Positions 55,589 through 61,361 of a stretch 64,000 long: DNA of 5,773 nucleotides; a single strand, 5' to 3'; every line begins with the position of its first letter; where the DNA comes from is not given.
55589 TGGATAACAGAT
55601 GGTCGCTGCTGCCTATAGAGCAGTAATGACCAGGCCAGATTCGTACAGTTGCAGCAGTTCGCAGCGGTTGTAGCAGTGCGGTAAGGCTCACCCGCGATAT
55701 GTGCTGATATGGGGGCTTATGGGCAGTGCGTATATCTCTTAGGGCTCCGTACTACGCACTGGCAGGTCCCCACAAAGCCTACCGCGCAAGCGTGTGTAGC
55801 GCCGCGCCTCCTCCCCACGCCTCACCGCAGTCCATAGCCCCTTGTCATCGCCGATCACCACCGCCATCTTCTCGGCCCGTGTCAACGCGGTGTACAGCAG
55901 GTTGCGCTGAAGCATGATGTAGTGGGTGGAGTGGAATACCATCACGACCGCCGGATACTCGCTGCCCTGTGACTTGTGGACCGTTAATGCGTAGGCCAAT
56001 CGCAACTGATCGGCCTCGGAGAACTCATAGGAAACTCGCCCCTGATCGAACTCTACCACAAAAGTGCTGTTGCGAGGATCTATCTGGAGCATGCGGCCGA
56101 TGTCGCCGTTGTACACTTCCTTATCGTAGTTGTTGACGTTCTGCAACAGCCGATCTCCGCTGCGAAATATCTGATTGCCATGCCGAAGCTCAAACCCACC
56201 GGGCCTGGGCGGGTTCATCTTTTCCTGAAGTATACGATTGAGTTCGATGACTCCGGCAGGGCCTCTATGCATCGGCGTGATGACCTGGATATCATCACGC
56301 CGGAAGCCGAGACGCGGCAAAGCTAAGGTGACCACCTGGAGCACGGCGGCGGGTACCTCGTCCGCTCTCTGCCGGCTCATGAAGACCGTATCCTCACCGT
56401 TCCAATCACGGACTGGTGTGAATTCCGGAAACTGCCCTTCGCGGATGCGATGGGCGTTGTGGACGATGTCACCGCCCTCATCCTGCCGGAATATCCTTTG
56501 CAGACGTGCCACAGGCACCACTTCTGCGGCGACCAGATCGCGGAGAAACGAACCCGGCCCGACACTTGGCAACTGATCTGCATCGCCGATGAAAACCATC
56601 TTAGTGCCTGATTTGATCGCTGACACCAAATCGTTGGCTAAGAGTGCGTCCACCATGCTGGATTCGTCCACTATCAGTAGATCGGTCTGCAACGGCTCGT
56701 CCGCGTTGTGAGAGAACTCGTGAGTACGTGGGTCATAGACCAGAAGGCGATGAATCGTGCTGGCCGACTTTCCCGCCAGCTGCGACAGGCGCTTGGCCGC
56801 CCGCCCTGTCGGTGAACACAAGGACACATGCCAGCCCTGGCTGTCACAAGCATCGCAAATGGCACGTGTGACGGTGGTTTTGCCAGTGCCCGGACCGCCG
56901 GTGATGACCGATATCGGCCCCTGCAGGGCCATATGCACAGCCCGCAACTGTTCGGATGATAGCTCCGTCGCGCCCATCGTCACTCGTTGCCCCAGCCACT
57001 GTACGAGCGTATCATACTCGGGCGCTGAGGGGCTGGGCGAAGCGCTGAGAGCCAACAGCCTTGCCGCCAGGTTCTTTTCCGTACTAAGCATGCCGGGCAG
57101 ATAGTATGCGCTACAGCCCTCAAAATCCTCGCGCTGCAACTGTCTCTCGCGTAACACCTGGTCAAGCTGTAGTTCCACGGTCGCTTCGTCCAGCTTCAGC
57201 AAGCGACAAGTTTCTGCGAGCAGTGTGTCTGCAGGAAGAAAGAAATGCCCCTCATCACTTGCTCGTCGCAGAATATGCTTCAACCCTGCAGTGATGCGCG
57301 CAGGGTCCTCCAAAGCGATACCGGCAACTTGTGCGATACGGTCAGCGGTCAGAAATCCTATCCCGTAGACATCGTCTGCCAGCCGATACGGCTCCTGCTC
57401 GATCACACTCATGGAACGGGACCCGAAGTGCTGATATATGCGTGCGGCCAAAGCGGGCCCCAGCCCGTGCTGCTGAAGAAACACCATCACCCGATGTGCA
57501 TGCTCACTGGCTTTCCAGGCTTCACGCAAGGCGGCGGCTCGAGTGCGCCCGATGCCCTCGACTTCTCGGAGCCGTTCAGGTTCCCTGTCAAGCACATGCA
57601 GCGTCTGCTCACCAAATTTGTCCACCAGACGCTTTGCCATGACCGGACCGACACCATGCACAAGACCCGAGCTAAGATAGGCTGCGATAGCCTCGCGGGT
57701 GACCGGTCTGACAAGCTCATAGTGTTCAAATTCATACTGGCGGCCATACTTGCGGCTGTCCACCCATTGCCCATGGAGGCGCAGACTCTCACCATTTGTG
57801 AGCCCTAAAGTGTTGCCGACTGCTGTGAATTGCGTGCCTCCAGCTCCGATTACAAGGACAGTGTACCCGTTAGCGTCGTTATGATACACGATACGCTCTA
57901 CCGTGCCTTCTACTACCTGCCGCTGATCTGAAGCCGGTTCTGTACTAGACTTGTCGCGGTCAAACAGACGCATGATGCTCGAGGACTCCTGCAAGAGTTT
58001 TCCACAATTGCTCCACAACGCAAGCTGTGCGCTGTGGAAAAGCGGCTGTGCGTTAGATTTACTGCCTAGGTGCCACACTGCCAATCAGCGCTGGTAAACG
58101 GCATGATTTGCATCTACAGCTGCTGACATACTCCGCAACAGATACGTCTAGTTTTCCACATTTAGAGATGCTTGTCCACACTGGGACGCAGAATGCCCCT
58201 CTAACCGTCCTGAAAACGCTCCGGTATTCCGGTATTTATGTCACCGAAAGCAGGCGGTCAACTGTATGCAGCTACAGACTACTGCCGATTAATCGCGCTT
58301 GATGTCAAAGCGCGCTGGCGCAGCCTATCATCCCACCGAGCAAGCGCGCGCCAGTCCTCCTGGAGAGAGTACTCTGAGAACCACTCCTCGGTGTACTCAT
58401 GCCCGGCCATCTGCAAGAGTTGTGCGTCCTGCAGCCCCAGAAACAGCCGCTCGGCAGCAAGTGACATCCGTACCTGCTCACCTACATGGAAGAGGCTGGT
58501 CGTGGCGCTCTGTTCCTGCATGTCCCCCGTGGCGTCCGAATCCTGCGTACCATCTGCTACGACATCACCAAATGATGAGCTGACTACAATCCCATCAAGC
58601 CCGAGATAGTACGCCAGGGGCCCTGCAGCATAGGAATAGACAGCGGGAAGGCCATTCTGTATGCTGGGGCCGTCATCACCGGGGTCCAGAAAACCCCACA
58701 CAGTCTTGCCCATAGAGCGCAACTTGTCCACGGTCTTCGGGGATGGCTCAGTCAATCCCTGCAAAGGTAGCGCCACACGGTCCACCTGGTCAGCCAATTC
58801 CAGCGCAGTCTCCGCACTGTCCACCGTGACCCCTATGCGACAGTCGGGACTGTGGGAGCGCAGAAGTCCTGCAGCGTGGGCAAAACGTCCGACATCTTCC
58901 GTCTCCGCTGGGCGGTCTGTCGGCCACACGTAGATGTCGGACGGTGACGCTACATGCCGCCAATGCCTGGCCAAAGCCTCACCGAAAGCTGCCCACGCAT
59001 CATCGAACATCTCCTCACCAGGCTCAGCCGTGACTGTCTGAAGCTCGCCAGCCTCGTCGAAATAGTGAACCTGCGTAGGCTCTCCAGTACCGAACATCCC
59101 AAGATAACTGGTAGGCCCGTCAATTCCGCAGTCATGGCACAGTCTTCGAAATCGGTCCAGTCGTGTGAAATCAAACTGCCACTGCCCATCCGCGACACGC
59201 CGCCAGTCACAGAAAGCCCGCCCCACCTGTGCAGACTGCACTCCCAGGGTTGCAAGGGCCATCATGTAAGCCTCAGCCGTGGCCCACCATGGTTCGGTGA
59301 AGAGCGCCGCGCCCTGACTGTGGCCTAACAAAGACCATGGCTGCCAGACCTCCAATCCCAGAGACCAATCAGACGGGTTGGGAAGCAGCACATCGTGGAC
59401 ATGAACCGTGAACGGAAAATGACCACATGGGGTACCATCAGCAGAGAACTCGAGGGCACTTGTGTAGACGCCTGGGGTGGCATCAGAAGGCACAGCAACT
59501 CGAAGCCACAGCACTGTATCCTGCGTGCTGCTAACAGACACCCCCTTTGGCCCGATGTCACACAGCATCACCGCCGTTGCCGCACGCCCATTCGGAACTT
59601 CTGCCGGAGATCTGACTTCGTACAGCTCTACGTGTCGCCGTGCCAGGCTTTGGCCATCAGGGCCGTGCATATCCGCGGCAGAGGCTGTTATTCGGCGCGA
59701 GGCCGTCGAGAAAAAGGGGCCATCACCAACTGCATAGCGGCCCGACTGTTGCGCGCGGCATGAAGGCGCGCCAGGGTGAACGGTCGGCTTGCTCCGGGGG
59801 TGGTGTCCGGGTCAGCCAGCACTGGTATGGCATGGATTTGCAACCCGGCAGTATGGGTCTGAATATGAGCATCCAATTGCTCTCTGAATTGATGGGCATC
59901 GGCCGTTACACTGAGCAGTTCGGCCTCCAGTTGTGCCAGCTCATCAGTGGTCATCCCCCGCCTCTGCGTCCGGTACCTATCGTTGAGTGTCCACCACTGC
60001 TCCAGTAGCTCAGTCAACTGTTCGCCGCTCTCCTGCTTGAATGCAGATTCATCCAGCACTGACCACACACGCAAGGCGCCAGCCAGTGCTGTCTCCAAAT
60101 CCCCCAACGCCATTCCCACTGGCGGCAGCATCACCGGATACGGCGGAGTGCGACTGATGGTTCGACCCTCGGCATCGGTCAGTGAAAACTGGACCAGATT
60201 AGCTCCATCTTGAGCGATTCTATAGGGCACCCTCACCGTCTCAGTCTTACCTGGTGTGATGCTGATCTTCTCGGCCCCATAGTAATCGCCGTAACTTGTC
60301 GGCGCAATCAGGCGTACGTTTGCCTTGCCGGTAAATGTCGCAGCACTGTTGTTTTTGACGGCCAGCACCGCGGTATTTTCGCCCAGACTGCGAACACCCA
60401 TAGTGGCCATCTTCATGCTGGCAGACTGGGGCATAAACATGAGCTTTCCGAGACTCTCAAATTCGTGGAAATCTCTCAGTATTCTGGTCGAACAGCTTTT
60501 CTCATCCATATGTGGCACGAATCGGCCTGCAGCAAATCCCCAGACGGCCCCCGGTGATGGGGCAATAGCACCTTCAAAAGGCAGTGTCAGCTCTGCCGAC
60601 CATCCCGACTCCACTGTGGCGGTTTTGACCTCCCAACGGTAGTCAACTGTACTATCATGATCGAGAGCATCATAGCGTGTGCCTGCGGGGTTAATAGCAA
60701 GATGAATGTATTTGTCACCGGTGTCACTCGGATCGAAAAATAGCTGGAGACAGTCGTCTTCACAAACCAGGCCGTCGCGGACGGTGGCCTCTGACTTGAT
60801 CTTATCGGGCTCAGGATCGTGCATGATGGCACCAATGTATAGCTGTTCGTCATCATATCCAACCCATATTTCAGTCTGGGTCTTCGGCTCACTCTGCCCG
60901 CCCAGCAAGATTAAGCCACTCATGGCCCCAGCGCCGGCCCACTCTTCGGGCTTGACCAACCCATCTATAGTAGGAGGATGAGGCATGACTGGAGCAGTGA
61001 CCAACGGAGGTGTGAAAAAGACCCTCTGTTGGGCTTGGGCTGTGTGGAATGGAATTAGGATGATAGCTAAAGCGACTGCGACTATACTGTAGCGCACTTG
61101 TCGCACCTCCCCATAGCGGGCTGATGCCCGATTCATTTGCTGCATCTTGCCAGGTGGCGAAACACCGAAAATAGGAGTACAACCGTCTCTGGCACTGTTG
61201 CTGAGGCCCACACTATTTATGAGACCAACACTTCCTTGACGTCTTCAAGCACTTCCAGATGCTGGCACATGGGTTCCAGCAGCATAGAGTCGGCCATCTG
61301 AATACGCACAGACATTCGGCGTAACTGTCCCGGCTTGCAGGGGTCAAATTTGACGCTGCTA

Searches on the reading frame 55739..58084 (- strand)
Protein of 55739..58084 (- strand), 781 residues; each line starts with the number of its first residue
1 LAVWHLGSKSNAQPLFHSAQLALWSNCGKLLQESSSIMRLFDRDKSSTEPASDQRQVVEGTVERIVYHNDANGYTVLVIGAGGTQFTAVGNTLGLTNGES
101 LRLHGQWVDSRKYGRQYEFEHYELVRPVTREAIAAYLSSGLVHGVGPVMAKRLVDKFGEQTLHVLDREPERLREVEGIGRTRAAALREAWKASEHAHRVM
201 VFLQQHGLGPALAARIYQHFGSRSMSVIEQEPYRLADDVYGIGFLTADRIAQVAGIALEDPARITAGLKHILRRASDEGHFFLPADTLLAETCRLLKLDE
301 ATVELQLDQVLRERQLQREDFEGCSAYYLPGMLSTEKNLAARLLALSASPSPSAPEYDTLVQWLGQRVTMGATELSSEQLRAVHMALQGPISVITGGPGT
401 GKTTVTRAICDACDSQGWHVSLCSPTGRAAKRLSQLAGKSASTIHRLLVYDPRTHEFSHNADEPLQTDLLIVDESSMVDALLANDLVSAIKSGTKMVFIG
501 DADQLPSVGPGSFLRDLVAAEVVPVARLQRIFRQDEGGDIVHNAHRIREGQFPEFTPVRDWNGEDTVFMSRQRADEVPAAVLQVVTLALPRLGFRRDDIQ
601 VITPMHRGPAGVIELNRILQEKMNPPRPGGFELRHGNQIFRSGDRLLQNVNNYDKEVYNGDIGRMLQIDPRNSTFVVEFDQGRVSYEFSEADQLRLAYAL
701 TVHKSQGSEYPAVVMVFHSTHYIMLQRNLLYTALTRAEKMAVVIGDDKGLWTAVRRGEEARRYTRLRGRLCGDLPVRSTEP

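Call 94: search_protein_families(library=pfam, proteins=[window:55739-58084:-], max_evalue=0.001)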
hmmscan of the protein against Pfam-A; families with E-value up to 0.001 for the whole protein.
window:55739-58084:- (781 aa): 16 families
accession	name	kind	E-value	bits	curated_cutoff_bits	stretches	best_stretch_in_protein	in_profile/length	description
PF13245.12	AAA_19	-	1.2e-41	142.5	25.1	1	379-510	1-134/134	AAA domain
PF13604.12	AAA_30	-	1.6e-41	142.6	27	1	375-553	2-174/191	AAA domain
PF14490.11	HHH_RecD2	-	4.5e-35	119.9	27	1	195-282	4-92/92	ATP-dependent RecD2 DNA helicase HHH domain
PF23139.1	OB_YrrC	-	5.4e-21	74.8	27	1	57-127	3-76/76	ATP-dependent DNA helicase YrrC, OB-fold domain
PF18335.7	SH3_13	-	1e-20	73.7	41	1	615-679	1-65/65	ATP-dependent RecD-like DNA helicase SH3 domain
PF13538.12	UvrD_C_2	-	2e-18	66.4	27.4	1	696-744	1-52/52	UvrD-like helicase C-terminal domain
PF01443.25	Viral_helicase1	-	9.8e-12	45.6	21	2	696-741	177-224/228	Viral superfamily 1 RNA helicase core domain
PF14520.12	HHH_5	-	6.6e-11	43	27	1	142-191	7-56/57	Helix-hairpin-helix domain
PF13086.12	AAA_11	-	4e-10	40.3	27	1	375-430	2-65/257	AAA domain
PF13191.12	AAA_16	-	1.6e-05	25.9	32.6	1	383-448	12-82/167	AAA ATPase domain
PF13401.12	AAA_22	-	0.00018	22.3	27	1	390-502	6-124/130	AAA domain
PF09848.15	SLFN-g3_helicase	-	0.00021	21.1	24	1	392-474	4-87/354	Schlafen group 3, DNA/RNA helicase domain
PF05970.20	PIF1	-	0.00022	21.3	25.9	0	387-508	20-155/223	PIF1-like helicase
PF10391.15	DNA_pol_lambd_f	-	0.0003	21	29.8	0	142-179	6-43/51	Fingers domain of DNA polymerase lambda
PF05127.21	NAT10_TcmA_helicase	-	0.00093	19.5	22.7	0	393-489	1-112/176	RNA cytidine acetyltransferase NAT10/TcmA, helicase domain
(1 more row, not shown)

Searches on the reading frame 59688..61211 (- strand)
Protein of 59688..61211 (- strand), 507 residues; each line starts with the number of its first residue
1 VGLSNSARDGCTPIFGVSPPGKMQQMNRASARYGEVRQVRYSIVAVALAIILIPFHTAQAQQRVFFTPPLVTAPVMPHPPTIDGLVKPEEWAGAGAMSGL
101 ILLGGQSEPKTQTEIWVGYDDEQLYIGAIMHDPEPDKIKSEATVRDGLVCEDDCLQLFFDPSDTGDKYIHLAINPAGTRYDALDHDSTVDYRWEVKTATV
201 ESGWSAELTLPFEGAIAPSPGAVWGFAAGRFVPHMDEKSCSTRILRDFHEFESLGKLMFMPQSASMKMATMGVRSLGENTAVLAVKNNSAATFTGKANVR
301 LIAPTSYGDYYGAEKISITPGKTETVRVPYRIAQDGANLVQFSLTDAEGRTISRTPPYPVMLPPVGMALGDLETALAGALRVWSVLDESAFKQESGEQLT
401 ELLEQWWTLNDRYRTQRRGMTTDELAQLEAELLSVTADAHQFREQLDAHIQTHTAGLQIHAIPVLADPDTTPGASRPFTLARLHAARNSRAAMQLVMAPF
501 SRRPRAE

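Call 94: search_protein_families(library=pfam, proteins=[window:59688-61211:-], max_evalue=0.001)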
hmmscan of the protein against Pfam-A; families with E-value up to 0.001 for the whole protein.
window:59688-61211:- (507 aa): 1 family
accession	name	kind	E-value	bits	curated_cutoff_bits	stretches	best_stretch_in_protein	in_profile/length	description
PF06452.16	CBM9_1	-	0.0003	21.2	23.4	1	82-227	1-145/185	Carbohydrate family 9 binding domain-like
